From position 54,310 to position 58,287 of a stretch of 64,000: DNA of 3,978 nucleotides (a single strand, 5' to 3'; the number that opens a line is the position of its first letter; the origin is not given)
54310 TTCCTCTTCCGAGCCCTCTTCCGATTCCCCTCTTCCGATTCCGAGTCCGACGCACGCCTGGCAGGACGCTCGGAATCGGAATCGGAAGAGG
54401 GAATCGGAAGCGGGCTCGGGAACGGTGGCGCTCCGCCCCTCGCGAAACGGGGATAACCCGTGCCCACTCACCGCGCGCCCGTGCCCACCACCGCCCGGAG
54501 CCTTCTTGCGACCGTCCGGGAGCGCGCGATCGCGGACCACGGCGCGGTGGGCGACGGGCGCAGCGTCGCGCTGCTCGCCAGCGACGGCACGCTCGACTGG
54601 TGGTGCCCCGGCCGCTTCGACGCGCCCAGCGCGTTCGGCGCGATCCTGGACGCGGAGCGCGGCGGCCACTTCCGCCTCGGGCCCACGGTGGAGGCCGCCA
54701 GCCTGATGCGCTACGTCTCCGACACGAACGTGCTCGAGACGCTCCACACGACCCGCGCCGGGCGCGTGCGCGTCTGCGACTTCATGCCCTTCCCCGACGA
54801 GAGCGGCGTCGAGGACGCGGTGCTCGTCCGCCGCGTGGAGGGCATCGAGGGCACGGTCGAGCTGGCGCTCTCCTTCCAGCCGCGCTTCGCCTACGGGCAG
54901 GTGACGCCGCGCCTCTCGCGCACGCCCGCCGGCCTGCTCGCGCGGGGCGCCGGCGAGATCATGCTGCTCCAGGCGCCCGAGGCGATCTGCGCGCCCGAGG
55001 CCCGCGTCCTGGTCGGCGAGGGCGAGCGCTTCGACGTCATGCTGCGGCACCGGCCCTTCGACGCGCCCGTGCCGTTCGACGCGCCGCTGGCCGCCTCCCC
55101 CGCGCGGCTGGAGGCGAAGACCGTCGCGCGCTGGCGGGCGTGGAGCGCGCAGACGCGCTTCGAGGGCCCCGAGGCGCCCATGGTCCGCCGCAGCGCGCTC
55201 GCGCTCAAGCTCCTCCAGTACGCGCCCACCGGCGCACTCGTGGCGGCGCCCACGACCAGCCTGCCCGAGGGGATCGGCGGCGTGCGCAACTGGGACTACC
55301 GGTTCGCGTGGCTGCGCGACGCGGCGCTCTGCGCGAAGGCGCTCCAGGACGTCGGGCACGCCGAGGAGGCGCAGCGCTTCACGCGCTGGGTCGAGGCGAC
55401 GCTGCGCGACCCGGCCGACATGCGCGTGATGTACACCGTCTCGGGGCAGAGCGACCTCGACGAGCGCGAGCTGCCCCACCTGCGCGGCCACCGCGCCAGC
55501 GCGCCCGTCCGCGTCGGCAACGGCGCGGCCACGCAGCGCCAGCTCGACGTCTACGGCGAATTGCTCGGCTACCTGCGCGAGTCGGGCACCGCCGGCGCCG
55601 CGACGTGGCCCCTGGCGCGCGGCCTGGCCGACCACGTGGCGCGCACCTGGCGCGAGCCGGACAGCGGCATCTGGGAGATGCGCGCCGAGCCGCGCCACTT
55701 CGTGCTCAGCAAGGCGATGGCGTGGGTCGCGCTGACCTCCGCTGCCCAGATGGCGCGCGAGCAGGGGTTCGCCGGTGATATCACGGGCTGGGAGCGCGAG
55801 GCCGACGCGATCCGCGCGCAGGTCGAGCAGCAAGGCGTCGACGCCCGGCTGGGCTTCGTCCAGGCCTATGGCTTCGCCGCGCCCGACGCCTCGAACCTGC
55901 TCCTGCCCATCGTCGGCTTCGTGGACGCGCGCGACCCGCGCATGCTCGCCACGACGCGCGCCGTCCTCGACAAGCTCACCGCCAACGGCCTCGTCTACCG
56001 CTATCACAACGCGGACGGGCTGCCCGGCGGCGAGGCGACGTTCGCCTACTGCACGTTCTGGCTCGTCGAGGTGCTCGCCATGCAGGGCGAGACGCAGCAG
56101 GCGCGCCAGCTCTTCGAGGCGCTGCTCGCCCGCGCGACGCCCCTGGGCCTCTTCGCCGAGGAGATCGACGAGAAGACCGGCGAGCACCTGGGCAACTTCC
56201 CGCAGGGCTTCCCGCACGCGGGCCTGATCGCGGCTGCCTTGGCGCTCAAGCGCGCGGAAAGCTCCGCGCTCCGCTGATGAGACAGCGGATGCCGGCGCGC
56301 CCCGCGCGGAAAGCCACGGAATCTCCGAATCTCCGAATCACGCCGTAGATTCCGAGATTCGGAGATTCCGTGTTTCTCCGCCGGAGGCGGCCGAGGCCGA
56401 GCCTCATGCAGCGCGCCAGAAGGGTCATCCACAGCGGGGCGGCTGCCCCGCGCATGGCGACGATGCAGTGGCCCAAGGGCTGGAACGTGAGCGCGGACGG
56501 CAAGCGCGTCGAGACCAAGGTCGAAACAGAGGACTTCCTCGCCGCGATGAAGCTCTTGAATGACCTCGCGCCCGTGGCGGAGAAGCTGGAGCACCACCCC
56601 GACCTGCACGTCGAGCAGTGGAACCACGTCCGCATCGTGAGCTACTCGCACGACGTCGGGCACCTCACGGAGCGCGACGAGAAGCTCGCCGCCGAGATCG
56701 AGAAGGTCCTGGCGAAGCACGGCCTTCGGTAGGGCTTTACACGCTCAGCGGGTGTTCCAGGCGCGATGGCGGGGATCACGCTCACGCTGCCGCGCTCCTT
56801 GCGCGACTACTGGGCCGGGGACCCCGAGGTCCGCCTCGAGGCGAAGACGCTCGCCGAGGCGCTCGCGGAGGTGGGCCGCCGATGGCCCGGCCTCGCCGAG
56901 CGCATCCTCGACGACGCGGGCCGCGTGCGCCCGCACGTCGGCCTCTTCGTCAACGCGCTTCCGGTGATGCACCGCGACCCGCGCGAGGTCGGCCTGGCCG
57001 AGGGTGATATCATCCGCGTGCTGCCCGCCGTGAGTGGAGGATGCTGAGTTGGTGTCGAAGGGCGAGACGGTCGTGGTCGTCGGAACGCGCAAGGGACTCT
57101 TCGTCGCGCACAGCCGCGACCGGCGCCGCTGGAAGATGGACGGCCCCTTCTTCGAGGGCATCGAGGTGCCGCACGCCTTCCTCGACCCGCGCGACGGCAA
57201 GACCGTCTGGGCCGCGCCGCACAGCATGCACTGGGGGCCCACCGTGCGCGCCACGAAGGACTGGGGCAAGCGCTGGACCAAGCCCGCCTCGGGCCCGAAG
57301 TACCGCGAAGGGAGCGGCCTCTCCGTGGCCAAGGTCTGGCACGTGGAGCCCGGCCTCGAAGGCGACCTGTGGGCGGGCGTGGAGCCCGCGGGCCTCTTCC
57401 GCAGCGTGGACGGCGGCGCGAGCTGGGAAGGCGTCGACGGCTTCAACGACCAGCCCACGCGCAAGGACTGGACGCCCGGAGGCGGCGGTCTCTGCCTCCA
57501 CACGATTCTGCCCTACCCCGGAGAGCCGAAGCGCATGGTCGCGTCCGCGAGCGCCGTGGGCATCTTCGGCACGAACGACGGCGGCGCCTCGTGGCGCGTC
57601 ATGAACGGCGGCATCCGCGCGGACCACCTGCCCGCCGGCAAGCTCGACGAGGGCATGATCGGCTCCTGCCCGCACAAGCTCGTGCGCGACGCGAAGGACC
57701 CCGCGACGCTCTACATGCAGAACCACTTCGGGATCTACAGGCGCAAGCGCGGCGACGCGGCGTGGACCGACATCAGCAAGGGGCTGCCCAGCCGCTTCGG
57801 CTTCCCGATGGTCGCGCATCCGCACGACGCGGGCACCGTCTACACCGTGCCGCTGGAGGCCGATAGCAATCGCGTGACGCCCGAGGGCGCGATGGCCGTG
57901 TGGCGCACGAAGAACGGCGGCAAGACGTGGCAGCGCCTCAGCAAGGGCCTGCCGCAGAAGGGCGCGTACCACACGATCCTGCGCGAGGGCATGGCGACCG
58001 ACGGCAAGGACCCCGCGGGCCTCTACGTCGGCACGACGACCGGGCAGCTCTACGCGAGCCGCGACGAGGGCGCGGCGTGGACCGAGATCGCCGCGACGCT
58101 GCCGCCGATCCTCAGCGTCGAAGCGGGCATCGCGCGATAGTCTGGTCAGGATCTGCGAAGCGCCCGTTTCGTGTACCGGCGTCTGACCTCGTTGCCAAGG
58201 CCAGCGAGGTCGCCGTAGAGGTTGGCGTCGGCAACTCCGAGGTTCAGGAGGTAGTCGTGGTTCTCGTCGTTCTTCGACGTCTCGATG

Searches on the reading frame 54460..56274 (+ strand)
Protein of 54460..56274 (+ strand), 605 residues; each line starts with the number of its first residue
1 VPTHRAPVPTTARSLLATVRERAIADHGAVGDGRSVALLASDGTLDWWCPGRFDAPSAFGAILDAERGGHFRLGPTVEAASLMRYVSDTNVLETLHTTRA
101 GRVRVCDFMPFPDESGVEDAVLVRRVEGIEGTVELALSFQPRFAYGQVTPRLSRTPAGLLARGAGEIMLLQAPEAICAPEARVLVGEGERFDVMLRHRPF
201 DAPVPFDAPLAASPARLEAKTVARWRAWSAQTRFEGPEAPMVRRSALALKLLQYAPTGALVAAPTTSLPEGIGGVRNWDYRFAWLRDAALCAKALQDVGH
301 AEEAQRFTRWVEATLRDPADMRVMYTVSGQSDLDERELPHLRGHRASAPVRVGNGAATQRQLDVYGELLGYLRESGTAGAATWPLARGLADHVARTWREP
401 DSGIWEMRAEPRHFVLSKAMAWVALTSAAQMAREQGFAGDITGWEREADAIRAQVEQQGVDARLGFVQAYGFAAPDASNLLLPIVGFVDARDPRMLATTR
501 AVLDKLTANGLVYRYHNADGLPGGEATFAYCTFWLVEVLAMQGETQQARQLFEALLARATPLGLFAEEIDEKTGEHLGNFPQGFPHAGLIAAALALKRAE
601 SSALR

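Call 50: search_protein_families(library=pfam, proteins=[window:54460-56274:+], max_evalue=0.00001)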
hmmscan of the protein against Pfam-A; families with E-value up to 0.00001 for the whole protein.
window:54460-56274:+ (605 aa): 2 families
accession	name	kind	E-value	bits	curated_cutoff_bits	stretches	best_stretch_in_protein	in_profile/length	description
PF00723.27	Glyco_hydro_15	-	1.6e-70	238.6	22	1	241-593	6-426/427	Glycosyl hydrolases family 15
PF19291.4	TREH_N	-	2.7e-19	69.7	23.1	1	19-173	10-156/211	Trehalase-like, N-terminal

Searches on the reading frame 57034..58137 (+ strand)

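Call 50: search_protein_families(library=pfam, proteins=[window:57034-58137:+], max_evalue=0.00001)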
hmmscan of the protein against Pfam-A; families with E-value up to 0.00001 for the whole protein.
window:57034-58137:+ (368 aa): 1 family
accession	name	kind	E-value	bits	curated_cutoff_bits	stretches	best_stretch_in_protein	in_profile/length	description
PF15902.12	Sortilin-Vps10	-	2.8e-08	33.4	33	0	289-359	3-67/446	Sortilin, neurotensin receptor 3,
